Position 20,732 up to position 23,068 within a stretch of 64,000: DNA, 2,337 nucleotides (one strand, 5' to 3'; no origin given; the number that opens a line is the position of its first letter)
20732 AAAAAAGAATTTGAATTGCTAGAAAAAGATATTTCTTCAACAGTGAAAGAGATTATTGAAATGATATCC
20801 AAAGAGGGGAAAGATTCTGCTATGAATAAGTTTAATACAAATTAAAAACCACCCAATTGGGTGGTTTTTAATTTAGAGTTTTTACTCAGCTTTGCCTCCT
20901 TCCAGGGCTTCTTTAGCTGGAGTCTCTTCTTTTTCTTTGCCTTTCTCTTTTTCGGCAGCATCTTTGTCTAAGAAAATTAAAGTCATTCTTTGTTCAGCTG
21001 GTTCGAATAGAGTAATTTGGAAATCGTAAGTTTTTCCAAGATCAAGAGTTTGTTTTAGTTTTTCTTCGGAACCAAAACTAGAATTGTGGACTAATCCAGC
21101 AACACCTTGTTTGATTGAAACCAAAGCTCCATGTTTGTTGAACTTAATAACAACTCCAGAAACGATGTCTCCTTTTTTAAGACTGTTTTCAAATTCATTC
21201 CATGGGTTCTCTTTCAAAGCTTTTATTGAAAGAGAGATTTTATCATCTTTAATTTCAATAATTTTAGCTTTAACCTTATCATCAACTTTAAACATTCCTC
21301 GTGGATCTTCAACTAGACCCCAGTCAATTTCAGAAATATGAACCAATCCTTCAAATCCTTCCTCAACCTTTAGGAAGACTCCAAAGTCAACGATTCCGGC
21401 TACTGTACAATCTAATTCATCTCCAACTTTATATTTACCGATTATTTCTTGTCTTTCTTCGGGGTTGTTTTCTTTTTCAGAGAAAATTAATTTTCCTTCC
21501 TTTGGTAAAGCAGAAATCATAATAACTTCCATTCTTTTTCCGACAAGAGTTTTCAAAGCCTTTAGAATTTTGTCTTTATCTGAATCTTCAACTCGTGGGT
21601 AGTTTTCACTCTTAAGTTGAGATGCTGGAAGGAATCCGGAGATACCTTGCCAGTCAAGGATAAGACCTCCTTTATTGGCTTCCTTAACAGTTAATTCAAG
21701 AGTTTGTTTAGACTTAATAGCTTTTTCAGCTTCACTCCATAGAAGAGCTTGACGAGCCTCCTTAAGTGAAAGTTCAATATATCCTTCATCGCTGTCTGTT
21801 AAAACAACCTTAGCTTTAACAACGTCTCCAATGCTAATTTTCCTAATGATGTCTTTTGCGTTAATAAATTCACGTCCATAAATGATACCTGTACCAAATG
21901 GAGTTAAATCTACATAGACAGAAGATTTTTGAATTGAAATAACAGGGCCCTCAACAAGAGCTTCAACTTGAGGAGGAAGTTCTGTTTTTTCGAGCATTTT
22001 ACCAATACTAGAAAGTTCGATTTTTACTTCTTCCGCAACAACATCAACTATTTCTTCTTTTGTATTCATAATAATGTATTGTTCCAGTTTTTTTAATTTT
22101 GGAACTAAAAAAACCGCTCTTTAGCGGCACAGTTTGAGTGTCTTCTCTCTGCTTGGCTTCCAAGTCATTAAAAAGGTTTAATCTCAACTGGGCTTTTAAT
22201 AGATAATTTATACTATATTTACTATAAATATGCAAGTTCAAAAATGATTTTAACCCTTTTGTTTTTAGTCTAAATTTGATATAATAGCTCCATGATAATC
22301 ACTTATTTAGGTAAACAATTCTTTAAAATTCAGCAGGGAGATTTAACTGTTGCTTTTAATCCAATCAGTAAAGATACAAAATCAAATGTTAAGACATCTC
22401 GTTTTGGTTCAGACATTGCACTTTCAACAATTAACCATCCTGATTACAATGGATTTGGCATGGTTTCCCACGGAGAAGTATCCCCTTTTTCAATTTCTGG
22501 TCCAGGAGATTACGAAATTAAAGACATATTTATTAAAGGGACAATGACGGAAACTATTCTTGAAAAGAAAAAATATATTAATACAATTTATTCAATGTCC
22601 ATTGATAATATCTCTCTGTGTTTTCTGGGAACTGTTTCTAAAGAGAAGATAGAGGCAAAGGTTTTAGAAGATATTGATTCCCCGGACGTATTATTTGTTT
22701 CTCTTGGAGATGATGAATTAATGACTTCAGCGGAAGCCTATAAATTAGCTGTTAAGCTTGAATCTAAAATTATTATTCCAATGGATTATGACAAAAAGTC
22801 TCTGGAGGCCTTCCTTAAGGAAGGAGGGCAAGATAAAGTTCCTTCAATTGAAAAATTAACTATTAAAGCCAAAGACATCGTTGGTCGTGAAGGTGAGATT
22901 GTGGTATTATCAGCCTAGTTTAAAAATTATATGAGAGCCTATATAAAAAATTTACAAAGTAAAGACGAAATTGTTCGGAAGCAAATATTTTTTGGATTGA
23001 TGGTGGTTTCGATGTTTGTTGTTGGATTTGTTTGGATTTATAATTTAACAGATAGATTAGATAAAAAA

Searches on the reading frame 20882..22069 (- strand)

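Call 14: search_protein_families(library=pfam, proteins=[window:20882-22069:-], max_evalue=0.01)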
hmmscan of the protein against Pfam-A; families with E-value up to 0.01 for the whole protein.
window:20882-22069:- (395 aa): 5 families
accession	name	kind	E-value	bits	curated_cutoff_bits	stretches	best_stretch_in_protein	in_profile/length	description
PF00575.29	S1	-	3.1e-39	133.7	22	4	212-283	1-74/74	S1 RNA binding domain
PF23459.1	S1_RRP5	-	1e-08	36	27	0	297-329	1-33/72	RRP5 S1 domain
PF21710.3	Spt6_S1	-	4.7e-06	27.2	27.5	0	292-353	9-73/91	Spt6, S1/OB domain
PF13509.12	S1_2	-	0.00016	22.1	21.8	0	221-249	7-35/61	S1 domain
PF21543.3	CvfB_2nd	-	0.0016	18.8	27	0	68-103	41-75/76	Virulence regulatory factor CvfB, second domain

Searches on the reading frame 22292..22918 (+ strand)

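Call 14: search_protein_families(library=pfam, proteins=[window:22292-22918:+], max_evalue=0.01)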
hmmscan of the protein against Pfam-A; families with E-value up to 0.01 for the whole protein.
window:22292-22918:+ (208 aa): 1 family
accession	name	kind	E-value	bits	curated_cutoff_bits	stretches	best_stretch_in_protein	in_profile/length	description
PF13483.12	Lactamase_B_3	-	1.2e-18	68.1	24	1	3-164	2-159/160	Beta-lactamase superfamily domain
